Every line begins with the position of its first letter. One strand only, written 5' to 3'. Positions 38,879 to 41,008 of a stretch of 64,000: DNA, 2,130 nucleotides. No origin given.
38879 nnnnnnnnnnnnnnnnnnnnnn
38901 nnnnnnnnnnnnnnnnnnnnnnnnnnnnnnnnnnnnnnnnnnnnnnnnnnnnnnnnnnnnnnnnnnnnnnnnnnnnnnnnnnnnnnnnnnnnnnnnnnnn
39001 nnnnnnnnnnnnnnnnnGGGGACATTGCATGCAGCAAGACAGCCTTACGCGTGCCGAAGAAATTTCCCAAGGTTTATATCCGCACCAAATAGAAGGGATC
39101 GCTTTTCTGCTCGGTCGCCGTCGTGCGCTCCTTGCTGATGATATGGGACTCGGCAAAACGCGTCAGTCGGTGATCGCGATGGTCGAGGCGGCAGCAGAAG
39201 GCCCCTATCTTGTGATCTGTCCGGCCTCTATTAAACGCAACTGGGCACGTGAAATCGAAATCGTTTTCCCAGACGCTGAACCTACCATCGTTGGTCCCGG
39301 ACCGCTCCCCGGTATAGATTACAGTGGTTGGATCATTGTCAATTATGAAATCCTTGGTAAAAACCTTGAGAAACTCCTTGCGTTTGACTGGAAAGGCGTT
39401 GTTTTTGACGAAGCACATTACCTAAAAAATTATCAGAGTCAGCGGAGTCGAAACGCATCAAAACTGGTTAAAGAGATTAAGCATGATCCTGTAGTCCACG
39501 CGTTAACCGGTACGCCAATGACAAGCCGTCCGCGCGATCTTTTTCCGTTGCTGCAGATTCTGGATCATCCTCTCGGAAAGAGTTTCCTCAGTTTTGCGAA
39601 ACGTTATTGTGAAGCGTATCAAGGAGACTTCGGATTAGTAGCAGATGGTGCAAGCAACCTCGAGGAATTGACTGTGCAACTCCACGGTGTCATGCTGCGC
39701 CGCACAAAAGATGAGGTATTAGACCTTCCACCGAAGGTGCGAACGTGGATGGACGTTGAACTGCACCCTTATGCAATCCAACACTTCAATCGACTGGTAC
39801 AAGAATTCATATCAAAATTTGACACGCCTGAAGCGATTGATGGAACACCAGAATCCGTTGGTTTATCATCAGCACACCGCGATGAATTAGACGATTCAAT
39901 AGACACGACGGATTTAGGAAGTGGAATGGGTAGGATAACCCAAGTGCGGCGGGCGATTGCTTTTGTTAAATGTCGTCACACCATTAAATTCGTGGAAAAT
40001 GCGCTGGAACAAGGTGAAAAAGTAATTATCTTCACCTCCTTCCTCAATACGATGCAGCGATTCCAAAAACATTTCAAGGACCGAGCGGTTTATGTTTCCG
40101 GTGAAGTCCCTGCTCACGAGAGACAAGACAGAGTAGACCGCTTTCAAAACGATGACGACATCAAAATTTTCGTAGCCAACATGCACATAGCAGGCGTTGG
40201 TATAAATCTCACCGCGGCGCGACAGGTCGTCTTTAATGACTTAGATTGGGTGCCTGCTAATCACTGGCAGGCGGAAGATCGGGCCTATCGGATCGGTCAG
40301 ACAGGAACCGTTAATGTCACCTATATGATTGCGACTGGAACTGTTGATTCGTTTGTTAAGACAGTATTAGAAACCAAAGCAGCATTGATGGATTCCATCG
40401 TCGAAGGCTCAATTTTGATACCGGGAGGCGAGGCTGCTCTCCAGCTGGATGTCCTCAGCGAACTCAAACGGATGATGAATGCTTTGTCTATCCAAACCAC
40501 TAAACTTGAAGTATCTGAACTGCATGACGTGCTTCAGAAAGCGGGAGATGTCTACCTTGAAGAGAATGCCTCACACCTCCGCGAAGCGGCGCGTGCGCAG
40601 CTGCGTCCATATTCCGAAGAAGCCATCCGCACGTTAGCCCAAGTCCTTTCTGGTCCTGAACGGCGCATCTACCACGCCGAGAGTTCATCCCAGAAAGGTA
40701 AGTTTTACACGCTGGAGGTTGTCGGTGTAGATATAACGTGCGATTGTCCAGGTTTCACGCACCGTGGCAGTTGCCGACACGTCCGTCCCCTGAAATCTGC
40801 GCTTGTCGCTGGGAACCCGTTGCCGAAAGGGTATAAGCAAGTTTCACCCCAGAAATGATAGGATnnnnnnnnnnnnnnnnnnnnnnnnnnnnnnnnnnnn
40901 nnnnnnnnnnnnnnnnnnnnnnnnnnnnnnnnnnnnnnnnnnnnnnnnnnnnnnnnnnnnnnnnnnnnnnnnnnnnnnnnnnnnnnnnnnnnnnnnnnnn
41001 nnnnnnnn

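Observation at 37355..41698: Accessory island: T5orf172 nuclease-like protein + membrane-anchored VWA protein + SNF2/SWIM helicase with convergent Dam methylase, a candidate uncharacterised defence-type system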

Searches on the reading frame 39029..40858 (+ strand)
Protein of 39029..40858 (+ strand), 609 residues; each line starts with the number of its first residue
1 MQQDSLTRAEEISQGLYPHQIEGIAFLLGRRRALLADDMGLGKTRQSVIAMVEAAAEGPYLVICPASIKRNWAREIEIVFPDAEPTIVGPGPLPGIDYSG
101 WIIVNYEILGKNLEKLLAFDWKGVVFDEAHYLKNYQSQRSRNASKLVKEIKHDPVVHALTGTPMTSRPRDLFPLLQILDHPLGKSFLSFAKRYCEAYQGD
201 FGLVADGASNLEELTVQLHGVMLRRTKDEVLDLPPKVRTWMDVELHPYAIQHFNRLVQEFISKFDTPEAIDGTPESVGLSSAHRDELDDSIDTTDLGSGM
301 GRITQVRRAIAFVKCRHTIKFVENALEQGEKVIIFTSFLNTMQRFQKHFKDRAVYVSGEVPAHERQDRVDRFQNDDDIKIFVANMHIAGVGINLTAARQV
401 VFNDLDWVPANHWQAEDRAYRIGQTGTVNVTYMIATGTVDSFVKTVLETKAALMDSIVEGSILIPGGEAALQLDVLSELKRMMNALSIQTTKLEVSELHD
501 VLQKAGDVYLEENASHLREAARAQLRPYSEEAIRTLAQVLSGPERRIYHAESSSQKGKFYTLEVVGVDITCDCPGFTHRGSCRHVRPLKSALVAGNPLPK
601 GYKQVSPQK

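Call 3: search_protein_families(library=pfam, proteins=[window:39029-40858:+], max_evalue=0.01)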
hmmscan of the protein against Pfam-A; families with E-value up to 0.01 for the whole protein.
window:39029-40858:+ (609 aa): 5 families
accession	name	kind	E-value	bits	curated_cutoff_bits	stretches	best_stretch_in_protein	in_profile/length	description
PF00176.29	SNF2-rel_dom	-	2e-31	109.6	24.9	1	19-260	1-252/290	SNF2-related domain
PF00271.37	Helicase_C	-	1.4e-16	61.2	23.5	1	321-423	5-110/110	Helicase conserved C-terminal domain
PF04851.21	ResIII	-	4.4e-05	23.9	22.5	1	16-163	4-162/164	Type III restriction enzyme, res subunit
PF16203.11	ERCC3_RAD25_C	-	9.7e-05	22.2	27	1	312-383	46-113/248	ERCC3/RAD25/XPB C-terminal helicase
PF00270.35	DEAD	-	0.00037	20.7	26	0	104-164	100-161/167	DEAD/DEAH box helicase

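Call 4: search_protein_families(library=padloc, proteins=[window:39029-40858:+], max_evalue=0.01)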
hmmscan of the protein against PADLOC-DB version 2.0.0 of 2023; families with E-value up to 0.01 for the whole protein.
window:39029-40858:+ (609 aa): 40 families (the best 25 are shown)
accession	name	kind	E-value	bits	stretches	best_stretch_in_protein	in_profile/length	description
PDLC00633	ZorD1|ZorD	-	6.9e-57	191.2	1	9-458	437-885/908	"SWI2/SNF2 helicase, Mrr-like nuclease"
PDLC00629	ZorD1|ZorD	-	3.1e-47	159.1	2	100-436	606-927/1012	"SWI2/SNF2 helicase, Mrr-like nuclease"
PDLC00631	ZorD1|ZorD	-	8.5e-47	157.6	2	101-457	555-909/1071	"SWI2/SNF2 helicase, Mrr-like nuclease"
PDLC00634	ZorD1|ZorD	-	5e-45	151.7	3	317-437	813-940/1208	"SWI2/SNF2 helicase, Mrr-like nuclease"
PDLC02842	DpdE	-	4.6e-43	145.1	1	33-458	723-1151/1176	DpdE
PDLC02850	DpdE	-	2.2e-41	139.7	1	32-461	825-1245/1282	DpdE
PDLC00632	ZorD1|ZorD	-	2.6e-41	139.5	2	102-461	719-1083/1101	"SWI2/SNF2 helicase, Mrr-like nuclease"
PDLC02849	DpdE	-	5.8e-41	138.5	2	314-481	687-852/857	DpdE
PDLC02845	DpdE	-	1.3e-40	137.1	1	13-462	841-1277/1293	DpdE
PDLC02851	DpdE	-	2.3e-32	109.8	1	32-461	618-1038/1055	DpdE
PDLC02852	DpdE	-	9e-32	107.9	2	311-459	709-858/905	DpdE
PDLC00628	ZorD1|ZorD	-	6.6e-31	104.9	1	14-461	511-968/1171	"SWI2/SNF2 helicase, Mrr-like nuclease"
PDLC02627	DrmD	-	1.2e-29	101.1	2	316-460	557-700/748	DrmD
PDLC00627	ZorD1|ZorD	-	3.9e-29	99.2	2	103-459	611-990/1006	"SWI2/SNF2 helicase, Mrr-like nuclease"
PDLC02854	DpdE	-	3.8e-25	85.9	2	102-438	705-1038/1083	DpdE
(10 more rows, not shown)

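Call 5: search_protein_families(library=ncbifam, proteins=[window:39029-40858:+], max_evalue=0.01)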
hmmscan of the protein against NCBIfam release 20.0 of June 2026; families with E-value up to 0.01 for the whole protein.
window:39029-40858:+ (609 aa): 14 families
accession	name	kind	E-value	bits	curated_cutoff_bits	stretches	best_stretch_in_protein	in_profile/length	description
NF058637.1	helic_SCO1167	equivalog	1.5e-55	188.8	1200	1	33-460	491-912/932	SCO1167/SCO6262 family helicase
NF053675.1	pilus_reg_Snf2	equivalog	1.3e-32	112.9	1100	2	326-461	874-1011/1029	pilus expression-regulating Snf2 family helicase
NF041790.1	anti-phage_ZorD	equivalog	6.6e-31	107.1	1500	2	102-432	707-1034/1035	type I Zorya anti-phage system protein ZorD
NF038318.1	DISARM_DrmD_b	equivalog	9.4e-19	67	950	1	16-196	30-223/868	DISARM system SNF2-like helicase DrmD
NF041062.1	DpdE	equivalog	5.5e-17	61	500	2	16-180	154-314/1048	protein DpdE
NF042964.1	phospholipD_antiphage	equivalog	1.1e-14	53.7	1100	2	29-77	248-298/895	phospholipase D-like domain-containing anti-phage protein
NF038317.1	DISARM_DrmD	equivalog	1.2e-14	53.7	610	2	308-445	480-627/1021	DISARM system SNF2-like helicase DrmD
NF003426.0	PRK04914.1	equivalog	1.7e-09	36.5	576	1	16-190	154-343/959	RNA polymerase-associated protein RapA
NF008279.0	PRK11057.1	equivalog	0.00092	17.7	1015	1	340-434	251-342/608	ATP-dependent DNA helicase RecQ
NF053636.1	DDHlcsCsdAPsy1082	equivalog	0.0017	17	890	0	330-429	244-338/512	DEAD/DEAH box helicase CsdA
NF008394.0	PRK11192.1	equivalog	0.0018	17.2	507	0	316-426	232-339/441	ATP-dependent RNA helicase SrmB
TIGR01389.1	recQ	equivalog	0.0056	15.2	640.2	0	353-433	252-329/591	DNA helicase RecQ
NF003390.0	PRK04537.1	equivalog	0.0094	15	732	0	337-427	268-350/572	ATP-dependent RNA helicase RhlB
TIGR00614.1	recQ_fam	subfamily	0.01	14.7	219.8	0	360-435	260-333/470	RecQ family ATP-dependent DNA helicase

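Call 29: search_protein_representatives(protein=window:39029-40858:+)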
Query: 609 residues. Proteins with E-value up to 0.001 (for the whole library): 83521; up to 1e-10: 50317; up to 1e-30: 13420. The best 150 are listed.
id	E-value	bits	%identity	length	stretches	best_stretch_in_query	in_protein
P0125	5.9e-176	602.7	50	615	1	10-605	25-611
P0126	3.4e-167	573.8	48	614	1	4-605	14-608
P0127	9.0e-123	427.1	45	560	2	11-266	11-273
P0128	1.4e-118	413.3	48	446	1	156-605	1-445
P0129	3.5e-118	412.0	48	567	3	8-245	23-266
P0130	7.5e-117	407.6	44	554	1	14-589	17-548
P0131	9.4e-113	394.1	58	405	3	87-245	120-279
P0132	3.2e-110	385.7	52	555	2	14-245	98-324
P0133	1.6e-109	383.3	55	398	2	7-260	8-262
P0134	4.1e-100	352.3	47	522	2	14-245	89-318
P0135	1.1e-97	344.3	59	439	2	326-494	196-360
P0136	6.0e-95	335.3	46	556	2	14-253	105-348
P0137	1.0e-92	327.9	63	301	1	7-236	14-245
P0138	9.3e-89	314.8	61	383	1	8-245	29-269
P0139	3.2e-88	313.0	48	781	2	15-245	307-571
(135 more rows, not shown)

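Call 31: find_homologous_proteins(query=P0125)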
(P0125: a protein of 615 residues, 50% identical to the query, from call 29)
Query P0125 (615 aa): 7139 proteins with E <= 0.001 among 8000 candidates; the best 120 are listed.
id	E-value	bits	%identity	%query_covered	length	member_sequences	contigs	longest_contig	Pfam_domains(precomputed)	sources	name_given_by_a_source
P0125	0.0e+0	1373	100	100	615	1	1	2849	PF00176.30,PF00271.38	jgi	jgi:SWI/SNF-related matrix-associated actin-dependent regulator 1 of chromatin subfamily A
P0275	0.0e+0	1047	78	97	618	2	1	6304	PF00176.30,PF00271.38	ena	-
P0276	0.0e+0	1033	79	96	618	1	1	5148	PF00176.30,PF00271.38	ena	-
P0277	0.0e+0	1016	77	98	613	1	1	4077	PF00176.30,PF00271.38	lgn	-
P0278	0.0e+0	1011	76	97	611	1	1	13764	PF00176.30,PF00271.38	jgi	jgi:SWI/SNF-related matrix-associated actin-dependent regulator of chromatin subfamily A-like protei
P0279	6.8e-296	1001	75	97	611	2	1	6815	PF00176.30,PF00271.38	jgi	jgi:SNF2 family DNA or RNA helicase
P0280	8.7e-244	828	63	97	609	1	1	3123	PF00176.30,PF00271.38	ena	-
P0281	1.0e-239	815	69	93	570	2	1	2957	PF00176.30,PF00271.38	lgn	-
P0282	2.7e-234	797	60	99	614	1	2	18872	PF00176.30,PF00271.38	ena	-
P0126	4.1e-232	790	59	100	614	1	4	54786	PF00176.30,PF00271.38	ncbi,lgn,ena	-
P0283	1.5e-230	785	61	96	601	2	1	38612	PF00176.30,PF00271.38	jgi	jgi:SWI/SNF-related matrix-associated actin-dependent regulator of chromatin subfamily A-like protei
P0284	1.9e-227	775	61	96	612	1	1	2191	PF00176.30,PF00271.38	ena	-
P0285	3.9e-227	773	61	100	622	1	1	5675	PF00176.30,PF00271.38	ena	-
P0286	4.4e-226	770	77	74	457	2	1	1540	PF00176.30,PF00271.38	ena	-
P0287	2.9e-225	767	62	96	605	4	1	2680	PF00176.30,PF00271.38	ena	-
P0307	3.6e-220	750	61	94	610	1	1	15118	PF00176.30,PF00271.38,PF04434.23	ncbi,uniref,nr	ncbi:SNF2-related protein [Roseisolibacter sp. H3M3-2]|uniref:SNF2-related protein n=1 Tax=Roseisoli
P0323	5.8e-216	737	62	94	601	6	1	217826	PF00176.30,PF00271.38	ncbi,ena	-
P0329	2.1e-215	735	60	94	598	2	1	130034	PF00176.30,PF00271.38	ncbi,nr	ncbi:MAG: DEAD/DEAH box helicase [Armatimonadetes bacterium]|nr:DEAD/DEAH box helicase [Armatimonado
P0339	1.4e-213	729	58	96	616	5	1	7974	PF00176.30,PF00271.38,PF04434.23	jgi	-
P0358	1.2e-209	716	58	98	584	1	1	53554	PF00176.30,PF00271.38,PF04434.23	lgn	-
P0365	5.0e-208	710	58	95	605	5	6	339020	PF00176.30,PF00271.38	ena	-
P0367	6.4e-208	710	57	95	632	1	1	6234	PF00176.30,PF00271.38,PF04434.23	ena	-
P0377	1.2e-206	706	60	95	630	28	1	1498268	PF00176.30,PF00271.38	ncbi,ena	-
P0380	2.6e-206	705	58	94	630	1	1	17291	PF00176.30,PF00271.38,PF04434.23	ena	-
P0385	7.1e-206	703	58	96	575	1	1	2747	PF00176.30,PF00271.38,PF04434.23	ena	-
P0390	1.1e-205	703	57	100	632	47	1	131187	PF00176.30,PF00271.38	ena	-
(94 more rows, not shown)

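Call 32: find_encoding_contigs(protein=P0377, flank=7000, max_places=2)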
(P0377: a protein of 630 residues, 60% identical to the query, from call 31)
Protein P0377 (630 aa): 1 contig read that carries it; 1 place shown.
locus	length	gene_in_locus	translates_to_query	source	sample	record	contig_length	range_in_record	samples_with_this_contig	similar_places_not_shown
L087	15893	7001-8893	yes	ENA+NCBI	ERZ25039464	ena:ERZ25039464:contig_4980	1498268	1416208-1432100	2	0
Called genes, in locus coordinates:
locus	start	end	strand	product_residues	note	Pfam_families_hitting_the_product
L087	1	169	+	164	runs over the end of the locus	PF01627:Hpt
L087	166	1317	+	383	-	PF00072:Response_reg, PF07228:SpoIIE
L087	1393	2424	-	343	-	PF04616:Glyco_hydro_43 (faint), PF22847:Glyco_hydro_43_rel (faint), PF04041:Glyco_hydro_130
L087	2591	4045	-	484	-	PF01370:Epimerase, PF05368:NmrA, PF13460:NAD_binding_10, PF11066:DUF2867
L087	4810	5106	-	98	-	PF00216:Bac_DNA_binding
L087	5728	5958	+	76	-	-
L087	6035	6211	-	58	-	-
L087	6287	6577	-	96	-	-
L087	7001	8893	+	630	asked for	PF00176:SNF2-rel_dom, PF00271:Helicase_C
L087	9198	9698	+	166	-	PF03364:Polyketide_cyc (weak), PF28469:DUF8410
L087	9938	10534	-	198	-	PF03069:FmdA_AmdA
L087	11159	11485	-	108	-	PF22157:SupH-like_C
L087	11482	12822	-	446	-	PF00128:Alpha-amylase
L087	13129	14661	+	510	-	-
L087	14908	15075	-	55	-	-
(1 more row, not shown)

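Call 33: find_encoding_contigs(protein=P0329, flank=7000, max_places=2)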
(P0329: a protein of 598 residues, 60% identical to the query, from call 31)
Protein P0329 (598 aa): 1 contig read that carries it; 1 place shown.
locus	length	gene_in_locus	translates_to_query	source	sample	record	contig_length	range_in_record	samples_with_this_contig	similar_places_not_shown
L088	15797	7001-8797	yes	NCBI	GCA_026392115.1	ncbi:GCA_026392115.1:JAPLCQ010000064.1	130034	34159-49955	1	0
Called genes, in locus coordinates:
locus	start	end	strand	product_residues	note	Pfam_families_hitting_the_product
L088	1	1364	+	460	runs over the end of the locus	PF02321:OEP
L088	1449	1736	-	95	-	-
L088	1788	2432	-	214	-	PF04754:Transposase_31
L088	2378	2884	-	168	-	-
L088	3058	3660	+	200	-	PF07638:Sigma70_ECF, PF04542:Sigma70_r2, PF08281:Sigma70_r4_2, PF04545:Sigma70_r4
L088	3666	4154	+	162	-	PF13490:zf-HC2 (faint)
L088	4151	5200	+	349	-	PF03888:MucB_RseB (weak)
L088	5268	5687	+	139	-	PF00581:Rhodanese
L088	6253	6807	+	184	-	PF10722:YbjN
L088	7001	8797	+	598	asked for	PF00176:SNF2-rel_dom, PF00271:Helicase_C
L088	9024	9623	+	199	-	PF01797:Y1_Tnp (faint)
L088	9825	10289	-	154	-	PF13098:Thioredoxin_2 (faint), PF21352:Zn_ribbon_Thio2, PF00085:Thioredoxin, PF08534:Redoxin (weak)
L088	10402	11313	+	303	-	PF04055:Radical_SAM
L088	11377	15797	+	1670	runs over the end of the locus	PF05359:DUF748 (faint), PF04357:TamB (weak)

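Call 34: find_encoding_contigs(protein=P0365, flank=7000, max_places=3)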
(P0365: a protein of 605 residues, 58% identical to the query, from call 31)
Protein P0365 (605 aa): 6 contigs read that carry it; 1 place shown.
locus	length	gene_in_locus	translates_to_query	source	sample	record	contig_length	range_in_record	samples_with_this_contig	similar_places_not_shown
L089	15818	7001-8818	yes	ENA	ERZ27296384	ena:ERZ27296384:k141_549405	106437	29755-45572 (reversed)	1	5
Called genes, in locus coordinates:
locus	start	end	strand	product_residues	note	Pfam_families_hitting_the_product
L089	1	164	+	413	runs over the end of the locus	PF19888:DUF6361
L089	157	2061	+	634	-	-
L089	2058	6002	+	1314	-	PF00271:Helicase_C (weak)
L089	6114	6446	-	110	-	-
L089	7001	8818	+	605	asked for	PF00176:SNF2-rel_dom, PF00271:Helicase_C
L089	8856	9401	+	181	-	-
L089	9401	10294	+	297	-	-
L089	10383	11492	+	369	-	PF00438:S-AdoMet_synt_N, PF02772:S-AdoMet_synt_M, PF02773:S-AdoMet_synt_C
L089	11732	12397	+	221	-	PF13411:MerR_1, PF00376:MerR (weak)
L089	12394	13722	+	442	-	PF00092:VWA, PF13519:VWA_2, PF13768:VWA_3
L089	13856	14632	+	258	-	PF03747:ADP_ribosyl_GH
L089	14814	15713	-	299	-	PF01522:Polysacc_deac_1 (faint)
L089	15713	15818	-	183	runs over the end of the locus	PF02481:DNA_processg_A (faint), PF18306:LDcluster4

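Call 39: search_solved_structures(query=window:39029-40858:+, max_evalue=1e-10)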
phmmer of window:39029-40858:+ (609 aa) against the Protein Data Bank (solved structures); distinct sequences matched with E-value up to 1e-10: 77 (the best 60 are shown).
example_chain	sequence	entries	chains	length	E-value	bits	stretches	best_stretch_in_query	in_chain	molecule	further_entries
1z63_A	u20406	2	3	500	1.6e-49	172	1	11-459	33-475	Helicase of the snf2/rad54 family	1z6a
7xyg_K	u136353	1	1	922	2.9e-34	121.6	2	313-460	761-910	ATP-dependent helicase fft3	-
7otq_K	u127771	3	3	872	8e-34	120.2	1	16-479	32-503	Chromodomain-helicase-DNA-binding protein 1-like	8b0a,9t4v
7epu_B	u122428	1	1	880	8.2e-34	120.1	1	16-479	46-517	Chromodomain-helicase-DNA-binding protein 1-like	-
7enn_K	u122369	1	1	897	8.7e-34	120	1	16-480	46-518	Chromodomain-helicase-DNA-binding protein 1-like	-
7xyf_K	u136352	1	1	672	1.1e-33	119.7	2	313-450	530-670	ATP-dependent helicase fft3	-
6ne3_W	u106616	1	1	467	7e-32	113.8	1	19-458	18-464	SWI/SNF-related matrix-associated actin-dependent regulator of chromatin subfamily A membe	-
8v4y_W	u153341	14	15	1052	2.3e-31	112.1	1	19-471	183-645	SWI/SNF-related matrix-associated actin-dependent regulator of chromatin subfamily A membe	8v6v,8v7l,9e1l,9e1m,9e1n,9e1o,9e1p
9jao_C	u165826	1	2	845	3e-31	111.7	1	326-483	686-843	SWI/SNF-related matrix-associated actin-dependent regulator of chromatin subfamily A conta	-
7zb5_E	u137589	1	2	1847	1.2e-29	106.4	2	356-458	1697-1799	Helicase-like protein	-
7z8s_E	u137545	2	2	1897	1.2e-29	106.4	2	356-458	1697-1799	Helicase-like protein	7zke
6jyl_K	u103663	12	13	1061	1.3e-29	106.2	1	14-444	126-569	ISWI chromatin-remodeling complex ATPase ISW1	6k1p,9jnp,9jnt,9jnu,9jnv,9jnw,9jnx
7x3t_V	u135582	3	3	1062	1.3e-29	106.2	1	14-444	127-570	ISWI chromatin-remodeling complex ATPase ISW1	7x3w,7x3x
6iro_L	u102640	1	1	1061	1.5e-29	106.1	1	14-444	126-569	ISWI chromatin-remodeling complex ATPase ISW1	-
6hts_G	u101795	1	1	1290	1.5e-29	106.1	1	327-464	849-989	Chromatin-remodeling ATPase INO80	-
8qy7_A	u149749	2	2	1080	5.3e-23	84.4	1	102-445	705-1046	DEAD/DEAH box helicase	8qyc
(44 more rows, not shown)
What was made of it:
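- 39029..40858 (+): SNF2 ATPase (prokaryotic SSO1653/Rad54-like core) with a C-terminal SWIM zinc finger; no nuclease domain. Best PDB match 1z63, E 1.6e-49 (call 39).
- On Zorya: PDB ZorD 8qy7 scores 5e-23, weaker than many eukaryotic remodellers (call 39).
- Closest known: Prokaryotic SSO1653/Rad54-like SNF2 translocases, and SNF2 proteins of defence systems. Same: The best solved relative is S. solfataricus Rad54-like 1z63 (1.6e-49, call 39).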

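Call 49: search_protein_families(library=phrogs, proteins=[window:39029-40858:+], max_evalue=0.001)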
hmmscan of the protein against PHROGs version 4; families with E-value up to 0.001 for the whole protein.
window:39029-40858:+ (609 aa): 9 families
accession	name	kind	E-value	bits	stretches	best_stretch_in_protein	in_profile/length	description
phrog_62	-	DNA, RNA and nucleotide metabolism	2.2e-106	357.9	1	10-461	691-1136/1881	DNA helicase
phrog_29996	-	unknown function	2.6e-33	116.1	1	18-455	726-1161/1189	-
phrog_16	-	DNA, RNA and nucleotide metabolism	2.8e-13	50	2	319-425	480-589/986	DNA helicase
phrog_21391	-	DNA, RNA and nucleotide metabolism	2e-12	46.1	1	329-425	1359-1457/2021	DNA helicase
phrog_23807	-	unknown function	7.1e-12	44.9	1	279-438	473-649/1053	-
phrog_1685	-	unknown function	9.7e-11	40.6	1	370-461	1460-1552/2278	-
phrog_11354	-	unknown function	6.7e-08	33.2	1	371-456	17-103/116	-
phrog_26785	-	unknown function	1.7e-07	30.6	0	33-173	271-417/1087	-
phrog_11801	-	other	2.5e-06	25.9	0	362-462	1397-1497/2269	DNA methyltransferase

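Call 55: search_protein_families(library=pfam, proteins=[L089:157-2061:+, L089:2058-6002:+], max_evalue=0.05)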
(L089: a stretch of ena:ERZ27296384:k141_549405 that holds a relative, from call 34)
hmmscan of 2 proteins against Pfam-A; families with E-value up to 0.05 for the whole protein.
L089:157-2061:+ (634 aa): 1 family
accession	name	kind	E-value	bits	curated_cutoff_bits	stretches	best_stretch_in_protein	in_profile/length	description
PF13091.12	PLDc_2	-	0.00017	21.9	27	1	318-361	79-119/132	PLD-like domain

L089:2058-6002:+ (1314 aa): 4 families
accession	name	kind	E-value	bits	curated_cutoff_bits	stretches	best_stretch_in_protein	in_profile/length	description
PF00271.37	Helicase_C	-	1.8e-06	28.6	23.5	1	947-991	67-109/110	Helicase conserved C-terminal domain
PF00270.35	DEAD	-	0.00015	21.9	26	0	39-134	13-106/167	DEAD/DEAH box helicase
PF13401.12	AAA_22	-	0.0029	18.3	27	0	215-300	46-111/130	AAA domain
PF04851.21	ResIII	-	0.032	14.6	22.5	0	34-95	20-74/164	Type III restriction enzyme, res subunit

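Call 56: find_encoding_contigs(protein=P0323, flank=7000, max_places=2)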
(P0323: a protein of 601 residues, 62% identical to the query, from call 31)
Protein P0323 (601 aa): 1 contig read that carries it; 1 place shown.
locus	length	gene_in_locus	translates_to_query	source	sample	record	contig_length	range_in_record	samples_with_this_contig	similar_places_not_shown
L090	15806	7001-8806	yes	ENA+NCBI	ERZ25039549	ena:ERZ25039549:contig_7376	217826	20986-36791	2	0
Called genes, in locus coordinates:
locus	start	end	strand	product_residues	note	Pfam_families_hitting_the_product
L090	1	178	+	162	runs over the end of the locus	-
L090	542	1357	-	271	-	PF08843:AbiEii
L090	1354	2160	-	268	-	PF09407:AbiEi_1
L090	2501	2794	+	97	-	PF09720:Unstab_antitox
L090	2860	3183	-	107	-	-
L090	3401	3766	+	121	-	-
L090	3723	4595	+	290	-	PF02661:Fic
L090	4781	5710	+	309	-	PF03747:ADP_ribosyl_GH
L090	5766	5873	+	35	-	-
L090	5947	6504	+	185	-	PF22784:PTP-SAK, PF22785:Tc-R-P, PF22741:PTP-NADK (faint), PF00782:DSPc (faint)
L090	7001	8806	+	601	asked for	PF00176:SNF2-rel_dom, PF00271:Helicase_C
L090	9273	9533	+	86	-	-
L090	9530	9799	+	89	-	PF10049:DUF2283 (weak)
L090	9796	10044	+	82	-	-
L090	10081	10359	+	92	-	PF10387:DUF2442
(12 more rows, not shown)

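Call 57: find_encoding_contigs(protein=P0390, flank=7000, max_places=2)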
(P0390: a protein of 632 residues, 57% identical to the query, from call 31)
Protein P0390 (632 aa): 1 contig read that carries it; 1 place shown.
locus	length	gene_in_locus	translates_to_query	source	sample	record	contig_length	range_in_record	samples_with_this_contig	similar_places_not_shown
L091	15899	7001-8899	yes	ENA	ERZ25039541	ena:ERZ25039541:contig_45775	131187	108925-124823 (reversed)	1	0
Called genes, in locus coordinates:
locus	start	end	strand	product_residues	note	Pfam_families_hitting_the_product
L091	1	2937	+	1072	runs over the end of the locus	PF12705:PDDEXK_1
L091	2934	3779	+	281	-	PF00580:UvrD-helicase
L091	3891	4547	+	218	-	PF00580:UvrD-helicase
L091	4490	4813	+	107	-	PF13361:UvrD_C (weak)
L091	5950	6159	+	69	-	PF12705:PDDEXK_1 (weak)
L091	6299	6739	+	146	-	-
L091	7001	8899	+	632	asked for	PF00176:SNF2-rel_dom, PF00271:Helicase_C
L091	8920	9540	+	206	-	-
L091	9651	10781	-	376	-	PF05721:PhyH (weak)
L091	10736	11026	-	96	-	PF01381:HTH_3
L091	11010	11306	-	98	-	PF05015:HigB-like_toxin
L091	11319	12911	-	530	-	PF00092:VWA, PF13519:VWA_2 (weak), PF13768:VWA_3 (weak)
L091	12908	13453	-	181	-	PF00376:MerR, PF13411:MerR_1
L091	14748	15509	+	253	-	PF04851:ResIII (weak)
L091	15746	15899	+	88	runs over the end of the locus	-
